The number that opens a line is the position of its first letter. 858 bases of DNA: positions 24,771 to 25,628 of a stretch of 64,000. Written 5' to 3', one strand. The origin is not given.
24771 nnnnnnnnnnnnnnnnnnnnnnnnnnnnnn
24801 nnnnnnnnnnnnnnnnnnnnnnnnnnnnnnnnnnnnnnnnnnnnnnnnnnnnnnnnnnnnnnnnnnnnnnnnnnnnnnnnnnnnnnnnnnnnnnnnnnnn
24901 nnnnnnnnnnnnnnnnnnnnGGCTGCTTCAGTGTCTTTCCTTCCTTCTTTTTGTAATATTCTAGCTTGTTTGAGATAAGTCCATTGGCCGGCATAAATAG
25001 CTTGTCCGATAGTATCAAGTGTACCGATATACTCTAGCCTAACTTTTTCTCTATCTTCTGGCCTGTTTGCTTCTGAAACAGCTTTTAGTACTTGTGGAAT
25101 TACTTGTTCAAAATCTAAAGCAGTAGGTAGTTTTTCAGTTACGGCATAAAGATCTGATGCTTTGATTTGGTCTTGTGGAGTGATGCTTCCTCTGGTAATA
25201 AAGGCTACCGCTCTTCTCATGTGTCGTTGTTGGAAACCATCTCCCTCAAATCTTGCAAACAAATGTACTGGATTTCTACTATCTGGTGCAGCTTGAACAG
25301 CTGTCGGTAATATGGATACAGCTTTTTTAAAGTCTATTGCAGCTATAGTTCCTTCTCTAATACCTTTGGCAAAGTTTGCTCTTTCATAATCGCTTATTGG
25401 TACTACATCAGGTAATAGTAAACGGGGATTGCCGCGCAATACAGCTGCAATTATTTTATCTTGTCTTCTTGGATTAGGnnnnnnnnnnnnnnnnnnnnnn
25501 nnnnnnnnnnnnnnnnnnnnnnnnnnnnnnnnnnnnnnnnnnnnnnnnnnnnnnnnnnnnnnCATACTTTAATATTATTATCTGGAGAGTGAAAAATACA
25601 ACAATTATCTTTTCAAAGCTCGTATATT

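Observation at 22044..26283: A novel ~190-aa domain present three times with shuffled position (N-terminal in two genes, C-terminal in a third)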

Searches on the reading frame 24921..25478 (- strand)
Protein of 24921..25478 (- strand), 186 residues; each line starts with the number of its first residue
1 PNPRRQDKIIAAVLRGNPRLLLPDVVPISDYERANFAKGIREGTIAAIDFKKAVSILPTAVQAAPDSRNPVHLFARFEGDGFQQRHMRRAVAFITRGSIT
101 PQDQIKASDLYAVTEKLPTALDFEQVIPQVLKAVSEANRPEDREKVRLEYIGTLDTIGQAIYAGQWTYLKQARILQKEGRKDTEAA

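Call 27: search_solved_structures(query=A3, max_evalue=10)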
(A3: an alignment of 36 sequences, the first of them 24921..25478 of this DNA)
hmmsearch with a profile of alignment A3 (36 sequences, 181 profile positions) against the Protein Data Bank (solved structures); distinct sequences matched with E-value up to 10: 2.
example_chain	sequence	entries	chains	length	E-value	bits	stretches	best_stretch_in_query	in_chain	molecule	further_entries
9hig_u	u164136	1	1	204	0.019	17.8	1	4-89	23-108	Large ribosomal subunit protein bL25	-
1txd_A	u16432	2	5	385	0.37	13.7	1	68-139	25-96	Rho guanine nucleotide exchange factor 12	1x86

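Call 30: find_related_loci(query=A4, collection=genome_contigs, flank=10000)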
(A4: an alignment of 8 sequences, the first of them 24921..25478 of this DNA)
Query A4 (186 aa) in genome_contigs; peptide patterns used: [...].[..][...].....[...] (x = any residue, [..] = any of these).
13 stretches matched a pattern; 1 encode a relative of the query (tblastn E <= 1e-3); 1 distinct loci.
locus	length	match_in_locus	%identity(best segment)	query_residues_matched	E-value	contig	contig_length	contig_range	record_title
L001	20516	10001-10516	30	1-178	6e-24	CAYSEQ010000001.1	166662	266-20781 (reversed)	MAG TPA_asm: uncultured Gammaproteobacteria bacterium isolate binchicken_co30_31 genome assembly, contig: NODE_108_lengt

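Call 40: predict_structure(alignment_id=A3)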
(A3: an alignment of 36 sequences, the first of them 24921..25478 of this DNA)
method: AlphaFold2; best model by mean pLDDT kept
length: 186 residues; sequences in the alignment: 36
mean_pLDDT: 96.9   pTM: 0.90
mean pLDDT of the five models: 96.9, 96.5, 96.5, 96.2, 94.6
residues with pLDDT >= 90: 181; 70-90: 4; 50-70: 1; < 50: 0
segments of 3 or more residues with pLDDT < 50: none
pLDDT, mean of each block of 10 residues (from residue 1): 97 98 98 97 97 98 98 98 98 98 97 98 98 97 97 98 98 96 75
secondary structure, 60 per line:
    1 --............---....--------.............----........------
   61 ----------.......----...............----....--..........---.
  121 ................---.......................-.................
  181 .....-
elements in order: H3-14 H18-21 H30-42 H47-54 H71-77 H82-96 H101-104 H107-116 H120-136 H140-162 H164-185

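Call 49: fold_search(model_id=the predicted structure, library=pdb)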
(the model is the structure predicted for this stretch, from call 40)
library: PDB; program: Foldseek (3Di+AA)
matches with E <= 10: 76; with E <= 0.001: 0
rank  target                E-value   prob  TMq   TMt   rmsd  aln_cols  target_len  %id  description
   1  7xp1                  1.9e+00  0.04  0.15  0.14  18.7       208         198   13  Crystal structure of PmiR from Pseudomonas aeruginosa (released 2023-04-12)
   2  3lyq_B                2.2e+00  0.08  0.20  0.20  20.5       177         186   11  Crystal structure of IpgB2 from Shigella flexneri (released 2010-03-31)
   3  8j09_A                2.5e+00  0.02  0.12  0.10  18.5       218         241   14  Crystal structure of the Sld3 Cdc45-binding-domain, in complex with Cdc45 (released 2024-05-29)
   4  7mq8_LP               3.0e+00  0.05  0.20  0.09  20.0       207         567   13  Cryo-EM structure of the human SSU processome, state pre-A1 (released 2021-09-22)
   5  4fn9_A                3.0e+00  0.04  0.19  0.15  21.3       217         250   12  X-ray Crystal structure of the Ancestral 3-keto steroid receptor - Progesterone complex (released 2012-12-26)
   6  5i32                  3.5e+00  0.04  0.18  0.15  14.3       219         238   10  Ammonia permeable aquaporin AtTIP2;1 (released 2016-04-06)
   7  7qvb_A                3.5e+00  0.04  0.13  0.12  17.7       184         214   12  Crystal structure of the DNA-binding protein DdrC from Deinococcus radiodurans (released 2022-06-22)
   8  2o1z_A                3.9e+00  0.03  0.14  0.10  20.1       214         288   13  Plasmodium vivax Ribonucleotide Reductase Subunit R2 (Pv086155) (released 2006-12-12)
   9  2woe_A                4.0e+00  0.03  0.17  0.13  16.5       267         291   12  Crystal Structure of the D97N variant of dinitrogenase reductase- activating glycohydrolase (DRAG) from Rhodospirillum (released 2009-08-18)
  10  3d9p_A                4.4e+00  0.05  0.18  0.22  17.4       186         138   13  Snapshots of the RNA processing factor SCAF8 bound to different phosphorylated forms of the Carboxy-Terminal Domain of (released 2008-06-10)
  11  7mqa_LP               4.4e+00  0.01  0.12  0.07  22.0       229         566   13  Cryo-EM structure of the human SSU processome, state post-A1 (released 2021-09-22)
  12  3d9o_A                4.9e+00  0.04  0.17  0.21  16.3       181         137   10  Snapshots of the RNA processing factor SCAF8 bound to different phosphorylated forms of the Carboxy-Terminal Domain of (released 2008-06-10)
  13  6l96_B                4.9e+00  0.03  0.20  0.16  19.7       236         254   10  Structure of PPARalpha-LBD/pemafibrate/SRC1 peptide (released 2020-01-15)
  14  8g9k_B                4.9e+00  0.03  0.16  0.15  17.6       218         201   10  Geometrically programmable nanomaterial construction using regularized protein building blocks (released 2024-03-13)
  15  9g2r_A                4.9e+00  0.03  0.17  0.15  26.6       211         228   12  Endophilin B1 dimers bound to nanodiscs (released 2024-08-07)
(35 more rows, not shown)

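Call 64: search_protein_families(library=pfam, proteins=[L001:2286-3380:+, L001:6236-7306:+, L001:8352-9206:+, L001:9926-10822:+, L001:10835-11245:+, L001:11254-11781:+, L001:11845-12564:+, L001:12634-13932:+, L001:14001-15803:-, L001:17732-18697:+], max_evalue=0.001)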
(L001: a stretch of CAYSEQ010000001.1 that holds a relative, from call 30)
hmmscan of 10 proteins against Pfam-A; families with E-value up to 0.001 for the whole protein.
L001:2286-3380:+ (364 aa): 8 families
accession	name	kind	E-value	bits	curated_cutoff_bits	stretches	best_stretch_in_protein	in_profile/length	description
PF01926.29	MMR_HSR1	-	9.3e-25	87.4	21.9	1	65-167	1-100/113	50S ribosome-binding GTPase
PF16897.10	MMR_HSR1_Xtn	-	1.7e-24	86.2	35.2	1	184-292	1-106/106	C-terminal region of MMR_HSR1 domain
PF02421.24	FeoB_N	-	4.7e-16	59.1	27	1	65-154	2-92/156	Ferrous iron transport protein B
PF00350.29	Dynamin_N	-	4.3e-06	27.3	27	0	107-170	98-161/168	Dynamin family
PF09439.16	SRPRB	-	1.7e-05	24.7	25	1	64-119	4-55/178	Signal recognition particle receptor beta subunit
PF00009.33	GTP_EFTU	-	8e-05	22.7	26.5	0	237-288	121-184/188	Elongation factor Tu GTP binding domain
PF13521.12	AAA_28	-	0.00028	21.6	27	1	66-96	2-33/164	AAA domain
PF03193.22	RsgA_GTPase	-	0.00028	21.2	30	0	63-86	106-129/174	RsgA GTPase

L001:6236-7306:+ (356 aa): 1 family
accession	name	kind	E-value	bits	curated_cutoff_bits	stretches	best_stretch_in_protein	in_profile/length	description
PF07478.18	Dala_Dala_lig_C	-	7.7e-12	45.6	24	1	136-337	1-203/204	D-ala D-ala ligase C-terminus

L001:8352-9206:+ (284 aa): 0 families

L001:9926-10822:+ (298 aa): 0 families

L001:10835-11245:+ (136 aa): 2 families
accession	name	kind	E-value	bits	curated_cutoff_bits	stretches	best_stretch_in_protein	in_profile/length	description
PF14381.12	EDR1_CTR1_ARMC3_pept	-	1.7e-09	38.2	27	1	35-95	143-200/203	EDR1/CTR1/ARMC3, peptidase-like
PF01841.26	Transglut_core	-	0.00011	22.8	23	1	35-85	51-103/108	Transglutaminase-like superfamily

L001:11254-11781:+ (175 aa): 0 families

L001:11845-12564:+ (239 aa): 0 families

L001:12634-13932:+ (432 aa): 0 families

L001:14001-15803:- (600 aa): 0 families

L001:17732-18697:+ (321 aa): 0 families

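Call 79: search_protein_families(library=pfam, alignment_id=A3, max_evalue=1)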
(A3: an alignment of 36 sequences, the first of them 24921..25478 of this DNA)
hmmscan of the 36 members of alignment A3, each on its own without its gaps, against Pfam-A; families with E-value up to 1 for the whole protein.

A. member 1, window:24921-25478:- (186 aa): 0 families

B. families by the number of members that match (of 36 scanned): 33 families (the first 25 are shown)
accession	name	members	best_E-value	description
PF12746.13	GNAT_acetyltran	2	0.0022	GNAT acetyltransferase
PF00620.32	RhoGAP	2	0.069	RhoGAP domain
PF19782.4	DUF6267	1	0.0026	Family of unknown function (DUF6267)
PF25107.1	VWA7_N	1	0.0044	VWA7 N-terminal domain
PF25683.1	URGCP_GTPase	1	0.0074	URGCP-like GTPase domain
PF13258.11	DUF4049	1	0.0089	Domain of unknown function (DUF4049)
PF07389.17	Pox_B6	1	0.011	Vaccinia B6 protein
PF03304.18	Mlp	1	0.012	Mlp lipoprotein family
PF08349.16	DUF1722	1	0.018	Protein of unknown function (DUF1722)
PF05064.18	Nsp1_C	1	0.022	Nsp1-like C-terminal region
PF08943.16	CsiD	1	0.025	CsiD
PF00160.26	Pro_isomerase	1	0.025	Cyclophilin type peptidyl-prolyl cis-trans isomerase/CLD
PF04722.18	Ssu72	1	0.026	Ssu72-like protein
PF22789.1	DUF4026_C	1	0.026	Protein of unknown function (DUF4026) C-terminal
PF25218.1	TseH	1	0.026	Type VI secretion system effector TseH-like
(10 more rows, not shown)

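Call 91: find_homologous_proteins(query=A3, max_evalue=0.001)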
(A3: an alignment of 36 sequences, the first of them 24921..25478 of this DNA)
Query A3 (36 sequences): 2153 candidates shared short words with the query, none scored E <= 0.001.

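Call 101: search_dna_similar(query=window:24921-25478:-, collection=phages, mode=protein, max_evalue=0.01)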
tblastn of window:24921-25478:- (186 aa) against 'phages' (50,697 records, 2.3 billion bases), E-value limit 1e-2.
No match.

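Call 102: search_dna_similar(query=window:24921-25478:-, collection=plasmids, mode=protein, max_evalue=0.01)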
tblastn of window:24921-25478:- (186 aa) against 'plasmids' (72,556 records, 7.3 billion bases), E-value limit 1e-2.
No match.

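Call 103: find_related_loci(query=A4, collection=metagenome_contigs, flank=10000)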
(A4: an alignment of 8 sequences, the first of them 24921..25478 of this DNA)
Query A4 (186 aa) in metagenome_contigs; peptide patterns used: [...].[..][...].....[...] (x = any residue, [..] = any of these).
18 stretches matched a pattern, but none encodes a relative of the query by tblastn (E <= 1e-3).
